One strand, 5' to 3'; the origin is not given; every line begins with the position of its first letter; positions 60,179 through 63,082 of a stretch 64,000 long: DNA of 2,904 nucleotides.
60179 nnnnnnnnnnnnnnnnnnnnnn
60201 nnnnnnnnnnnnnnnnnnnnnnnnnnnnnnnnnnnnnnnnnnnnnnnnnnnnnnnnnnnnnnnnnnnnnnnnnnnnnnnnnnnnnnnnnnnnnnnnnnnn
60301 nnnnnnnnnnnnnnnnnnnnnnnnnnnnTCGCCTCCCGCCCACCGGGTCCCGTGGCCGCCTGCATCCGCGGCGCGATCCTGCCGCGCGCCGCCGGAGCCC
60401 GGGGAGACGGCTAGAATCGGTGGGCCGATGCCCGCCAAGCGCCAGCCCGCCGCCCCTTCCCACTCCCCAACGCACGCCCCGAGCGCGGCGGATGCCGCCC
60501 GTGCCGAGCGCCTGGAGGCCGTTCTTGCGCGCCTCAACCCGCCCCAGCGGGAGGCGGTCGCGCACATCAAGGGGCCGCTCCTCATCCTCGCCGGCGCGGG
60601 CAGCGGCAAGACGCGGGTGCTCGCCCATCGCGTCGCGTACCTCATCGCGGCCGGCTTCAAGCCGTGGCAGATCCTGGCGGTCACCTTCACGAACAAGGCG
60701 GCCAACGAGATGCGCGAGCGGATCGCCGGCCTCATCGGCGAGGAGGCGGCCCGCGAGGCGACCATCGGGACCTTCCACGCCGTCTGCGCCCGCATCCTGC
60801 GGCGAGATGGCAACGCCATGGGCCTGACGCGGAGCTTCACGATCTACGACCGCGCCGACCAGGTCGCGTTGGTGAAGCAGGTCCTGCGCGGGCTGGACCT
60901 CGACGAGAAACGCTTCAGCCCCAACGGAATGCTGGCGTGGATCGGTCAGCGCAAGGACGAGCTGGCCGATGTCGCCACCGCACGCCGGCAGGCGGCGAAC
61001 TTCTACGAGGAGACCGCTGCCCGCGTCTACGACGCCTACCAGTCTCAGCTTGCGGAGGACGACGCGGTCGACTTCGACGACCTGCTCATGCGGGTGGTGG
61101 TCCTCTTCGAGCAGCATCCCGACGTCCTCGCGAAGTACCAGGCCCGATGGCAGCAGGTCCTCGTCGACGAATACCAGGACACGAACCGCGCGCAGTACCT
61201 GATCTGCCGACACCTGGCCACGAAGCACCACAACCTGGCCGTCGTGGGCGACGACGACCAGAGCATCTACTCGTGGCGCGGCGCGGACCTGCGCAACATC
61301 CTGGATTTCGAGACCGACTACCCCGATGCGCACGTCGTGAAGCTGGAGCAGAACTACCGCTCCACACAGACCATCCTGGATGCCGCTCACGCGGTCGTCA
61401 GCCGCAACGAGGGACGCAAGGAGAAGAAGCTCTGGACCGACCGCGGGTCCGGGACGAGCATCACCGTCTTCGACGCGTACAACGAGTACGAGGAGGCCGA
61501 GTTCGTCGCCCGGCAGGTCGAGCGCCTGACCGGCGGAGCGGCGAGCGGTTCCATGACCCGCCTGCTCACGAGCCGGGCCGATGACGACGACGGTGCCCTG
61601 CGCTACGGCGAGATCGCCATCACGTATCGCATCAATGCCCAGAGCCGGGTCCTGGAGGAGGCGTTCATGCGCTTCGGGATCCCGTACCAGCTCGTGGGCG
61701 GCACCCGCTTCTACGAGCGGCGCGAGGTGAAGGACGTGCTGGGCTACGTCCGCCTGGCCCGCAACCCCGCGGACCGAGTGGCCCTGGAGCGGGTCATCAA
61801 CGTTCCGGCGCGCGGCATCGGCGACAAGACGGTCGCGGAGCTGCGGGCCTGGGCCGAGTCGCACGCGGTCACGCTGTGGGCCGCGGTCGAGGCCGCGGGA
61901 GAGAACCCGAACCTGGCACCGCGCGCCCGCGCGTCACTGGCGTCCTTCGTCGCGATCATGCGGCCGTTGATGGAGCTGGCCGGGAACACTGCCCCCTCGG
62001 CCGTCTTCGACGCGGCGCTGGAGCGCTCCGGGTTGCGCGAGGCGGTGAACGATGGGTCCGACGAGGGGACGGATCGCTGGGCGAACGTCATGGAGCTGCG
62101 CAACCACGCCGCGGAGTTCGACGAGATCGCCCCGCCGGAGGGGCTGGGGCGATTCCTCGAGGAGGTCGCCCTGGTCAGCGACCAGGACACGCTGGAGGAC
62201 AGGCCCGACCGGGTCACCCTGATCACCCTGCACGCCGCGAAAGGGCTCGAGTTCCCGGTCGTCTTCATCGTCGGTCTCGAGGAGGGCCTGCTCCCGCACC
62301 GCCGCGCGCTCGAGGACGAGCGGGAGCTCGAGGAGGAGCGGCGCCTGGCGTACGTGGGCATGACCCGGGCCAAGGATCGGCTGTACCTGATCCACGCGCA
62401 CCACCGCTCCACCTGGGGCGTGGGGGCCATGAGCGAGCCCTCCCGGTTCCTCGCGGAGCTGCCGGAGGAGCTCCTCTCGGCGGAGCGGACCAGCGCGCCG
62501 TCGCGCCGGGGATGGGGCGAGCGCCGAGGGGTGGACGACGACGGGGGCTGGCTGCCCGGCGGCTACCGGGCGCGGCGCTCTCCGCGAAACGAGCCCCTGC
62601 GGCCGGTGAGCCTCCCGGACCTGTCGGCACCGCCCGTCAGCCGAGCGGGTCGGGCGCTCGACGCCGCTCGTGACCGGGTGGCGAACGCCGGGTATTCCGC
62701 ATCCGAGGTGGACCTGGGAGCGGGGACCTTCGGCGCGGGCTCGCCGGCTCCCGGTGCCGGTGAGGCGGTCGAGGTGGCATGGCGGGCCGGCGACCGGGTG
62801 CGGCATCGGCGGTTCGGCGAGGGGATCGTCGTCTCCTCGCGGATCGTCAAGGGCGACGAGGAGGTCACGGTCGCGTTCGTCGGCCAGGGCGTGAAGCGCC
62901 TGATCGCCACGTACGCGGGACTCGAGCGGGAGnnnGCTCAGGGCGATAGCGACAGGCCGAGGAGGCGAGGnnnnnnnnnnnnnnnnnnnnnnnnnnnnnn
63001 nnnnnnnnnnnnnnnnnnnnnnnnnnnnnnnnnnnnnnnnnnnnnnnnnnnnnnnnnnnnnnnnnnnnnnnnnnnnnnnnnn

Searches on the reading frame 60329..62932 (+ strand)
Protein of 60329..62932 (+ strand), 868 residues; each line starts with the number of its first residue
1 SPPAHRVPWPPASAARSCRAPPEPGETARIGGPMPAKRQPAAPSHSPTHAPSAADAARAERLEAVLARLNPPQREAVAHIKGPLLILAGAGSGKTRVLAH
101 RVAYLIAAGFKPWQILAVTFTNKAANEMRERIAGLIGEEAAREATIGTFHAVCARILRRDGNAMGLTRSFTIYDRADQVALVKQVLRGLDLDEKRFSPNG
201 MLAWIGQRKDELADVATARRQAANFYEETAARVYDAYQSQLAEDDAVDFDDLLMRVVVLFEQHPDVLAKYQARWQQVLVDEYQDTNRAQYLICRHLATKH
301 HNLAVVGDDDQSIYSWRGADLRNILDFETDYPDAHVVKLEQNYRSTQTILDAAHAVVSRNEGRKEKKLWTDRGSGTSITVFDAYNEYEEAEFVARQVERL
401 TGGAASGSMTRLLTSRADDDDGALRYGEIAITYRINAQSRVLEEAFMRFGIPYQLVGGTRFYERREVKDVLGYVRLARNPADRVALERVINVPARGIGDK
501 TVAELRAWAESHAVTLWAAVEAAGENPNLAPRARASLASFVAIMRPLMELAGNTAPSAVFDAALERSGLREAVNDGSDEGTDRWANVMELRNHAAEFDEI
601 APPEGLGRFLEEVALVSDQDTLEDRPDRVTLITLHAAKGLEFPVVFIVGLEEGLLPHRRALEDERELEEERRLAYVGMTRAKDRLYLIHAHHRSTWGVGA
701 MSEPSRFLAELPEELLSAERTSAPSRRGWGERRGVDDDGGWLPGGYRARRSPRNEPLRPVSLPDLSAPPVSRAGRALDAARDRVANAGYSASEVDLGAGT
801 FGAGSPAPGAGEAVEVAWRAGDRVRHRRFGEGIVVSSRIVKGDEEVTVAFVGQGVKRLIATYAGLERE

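Call 61: search_protein_families(library=pfam, proteins=[window:60329-62932:+])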
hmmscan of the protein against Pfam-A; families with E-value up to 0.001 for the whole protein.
window:60329-62932:+ (868 aa): 7 families
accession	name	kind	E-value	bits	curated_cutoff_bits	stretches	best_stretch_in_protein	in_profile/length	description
PF00580.27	UvrD-helicase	-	2.8e-93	313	23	1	69-332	1-271/271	UvrD/REP helicase N-terminal domain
PF13361.12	UvrD_C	-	4.4e-71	240.6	25.6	2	337-509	1-154/350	UvrD-like helicase C-terminal domain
PF13245.12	AAA_19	-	7e-23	81.7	25.1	1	73-315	1-132/134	AAA domain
PF13538.12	UvrD_C_2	-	2.4e-10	40.5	27.4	1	629-688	2-52/52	UvrD-like helicase C-terminal domain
PF21196.3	PcrA_UvrD_tudor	-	3.9e-10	39.9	23.9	1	821-865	2-46/48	PcrA/UvrD tudor domain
PF13604.12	AAA_30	-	1.6e-08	35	27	1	69-132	2-66/191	AAA domain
PF01443.25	Viral_helicase1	-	6.6e-06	26.5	21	0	618-688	168-227/228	Viral superfamily 1 RNA helicase core domain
